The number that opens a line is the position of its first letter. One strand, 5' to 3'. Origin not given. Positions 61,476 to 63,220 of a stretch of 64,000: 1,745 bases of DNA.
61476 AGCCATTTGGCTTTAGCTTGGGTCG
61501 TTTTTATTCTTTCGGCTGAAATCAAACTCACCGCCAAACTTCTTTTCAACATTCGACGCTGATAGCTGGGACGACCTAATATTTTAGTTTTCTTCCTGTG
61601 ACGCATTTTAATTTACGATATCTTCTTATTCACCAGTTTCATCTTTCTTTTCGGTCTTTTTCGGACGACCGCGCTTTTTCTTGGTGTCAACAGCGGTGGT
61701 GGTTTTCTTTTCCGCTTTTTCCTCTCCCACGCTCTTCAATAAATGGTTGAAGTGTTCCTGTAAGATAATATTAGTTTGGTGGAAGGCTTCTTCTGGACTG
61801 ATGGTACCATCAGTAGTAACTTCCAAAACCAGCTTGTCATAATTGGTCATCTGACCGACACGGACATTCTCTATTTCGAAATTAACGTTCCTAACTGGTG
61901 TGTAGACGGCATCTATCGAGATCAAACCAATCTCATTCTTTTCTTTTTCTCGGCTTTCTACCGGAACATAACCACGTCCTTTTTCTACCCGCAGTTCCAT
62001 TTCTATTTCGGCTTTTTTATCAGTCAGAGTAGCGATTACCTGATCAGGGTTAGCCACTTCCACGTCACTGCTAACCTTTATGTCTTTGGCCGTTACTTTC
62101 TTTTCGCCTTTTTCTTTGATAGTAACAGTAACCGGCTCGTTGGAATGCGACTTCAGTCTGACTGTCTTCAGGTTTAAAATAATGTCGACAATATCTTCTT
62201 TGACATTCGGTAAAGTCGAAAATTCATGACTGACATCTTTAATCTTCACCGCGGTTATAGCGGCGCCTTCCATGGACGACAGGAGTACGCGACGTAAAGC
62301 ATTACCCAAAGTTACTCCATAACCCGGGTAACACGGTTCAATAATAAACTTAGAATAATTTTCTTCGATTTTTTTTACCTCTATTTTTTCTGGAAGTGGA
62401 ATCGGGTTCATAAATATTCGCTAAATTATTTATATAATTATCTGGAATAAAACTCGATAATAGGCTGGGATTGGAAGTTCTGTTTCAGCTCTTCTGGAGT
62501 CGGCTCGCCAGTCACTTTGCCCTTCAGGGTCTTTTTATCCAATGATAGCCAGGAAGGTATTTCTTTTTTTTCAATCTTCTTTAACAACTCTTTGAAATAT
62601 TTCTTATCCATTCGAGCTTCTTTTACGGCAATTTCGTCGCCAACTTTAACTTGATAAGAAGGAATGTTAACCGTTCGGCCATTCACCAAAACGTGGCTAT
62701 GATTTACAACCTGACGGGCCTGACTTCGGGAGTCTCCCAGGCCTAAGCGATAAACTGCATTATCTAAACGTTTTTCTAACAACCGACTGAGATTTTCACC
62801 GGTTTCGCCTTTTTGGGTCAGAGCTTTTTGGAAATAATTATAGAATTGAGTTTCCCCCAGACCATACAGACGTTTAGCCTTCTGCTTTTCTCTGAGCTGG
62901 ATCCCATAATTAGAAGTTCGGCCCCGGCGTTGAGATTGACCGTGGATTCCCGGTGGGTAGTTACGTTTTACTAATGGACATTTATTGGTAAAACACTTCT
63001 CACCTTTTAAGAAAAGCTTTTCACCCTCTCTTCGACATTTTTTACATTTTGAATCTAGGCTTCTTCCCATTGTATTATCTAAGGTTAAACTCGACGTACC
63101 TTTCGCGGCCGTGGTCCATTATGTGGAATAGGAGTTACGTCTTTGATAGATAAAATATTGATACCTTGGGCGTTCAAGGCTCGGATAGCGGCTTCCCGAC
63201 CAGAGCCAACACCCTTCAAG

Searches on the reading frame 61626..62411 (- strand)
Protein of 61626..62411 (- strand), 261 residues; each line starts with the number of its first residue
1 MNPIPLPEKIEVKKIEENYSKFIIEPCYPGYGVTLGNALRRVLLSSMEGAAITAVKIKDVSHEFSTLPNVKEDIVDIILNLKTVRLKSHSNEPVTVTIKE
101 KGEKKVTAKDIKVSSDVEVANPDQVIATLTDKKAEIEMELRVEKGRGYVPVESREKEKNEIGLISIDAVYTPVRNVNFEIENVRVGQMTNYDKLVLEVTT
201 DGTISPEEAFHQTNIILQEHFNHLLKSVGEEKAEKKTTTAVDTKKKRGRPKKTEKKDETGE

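Call 38: search_protein_families(library=pfam, proteins=[window:61626-62411:-], max_evalue=0.001)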
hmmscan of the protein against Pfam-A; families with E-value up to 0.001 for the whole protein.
window:61626-62411:- (261 aa): 2 families
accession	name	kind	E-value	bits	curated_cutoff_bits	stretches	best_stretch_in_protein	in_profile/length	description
PF01000.31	RNA_pol_A_bac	-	1.7e-35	122.2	33.9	1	55-171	1-119/119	RNA polymerase Rpb3/RpoA insert domain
PF01193.29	RNA_pol_L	-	6.4e-23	80.7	24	1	25-221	1-74/74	RNA polymerase Rpb3/Rpb11 dimerisation domain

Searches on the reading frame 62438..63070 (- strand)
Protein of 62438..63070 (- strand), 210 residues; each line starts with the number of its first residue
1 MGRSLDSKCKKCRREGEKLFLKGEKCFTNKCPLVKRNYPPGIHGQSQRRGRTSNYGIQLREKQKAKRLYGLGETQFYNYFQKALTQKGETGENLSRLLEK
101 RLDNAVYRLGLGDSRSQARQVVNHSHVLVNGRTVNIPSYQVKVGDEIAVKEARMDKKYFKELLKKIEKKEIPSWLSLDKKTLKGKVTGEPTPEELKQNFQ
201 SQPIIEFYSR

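Call 38: search_protein_families(library=pfam, proteins=[window:62438-63070:-], max_evalue=0.001)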
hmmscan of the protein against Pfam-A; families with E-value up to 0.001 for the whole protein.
window:62438-63070:- (210 aa): 2 families
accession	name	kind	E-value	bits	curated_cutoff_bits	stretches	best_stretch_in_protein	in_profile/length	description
PF00163.24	Ribosomal_S4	-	4.5e-30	104.6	23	1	6-99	4-95/95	Ribosomal protein S4/S9 N-terminal domain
PF01479.30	S4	-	5.1e-20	71.4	22.8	1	101-147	2-48/48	S4 domain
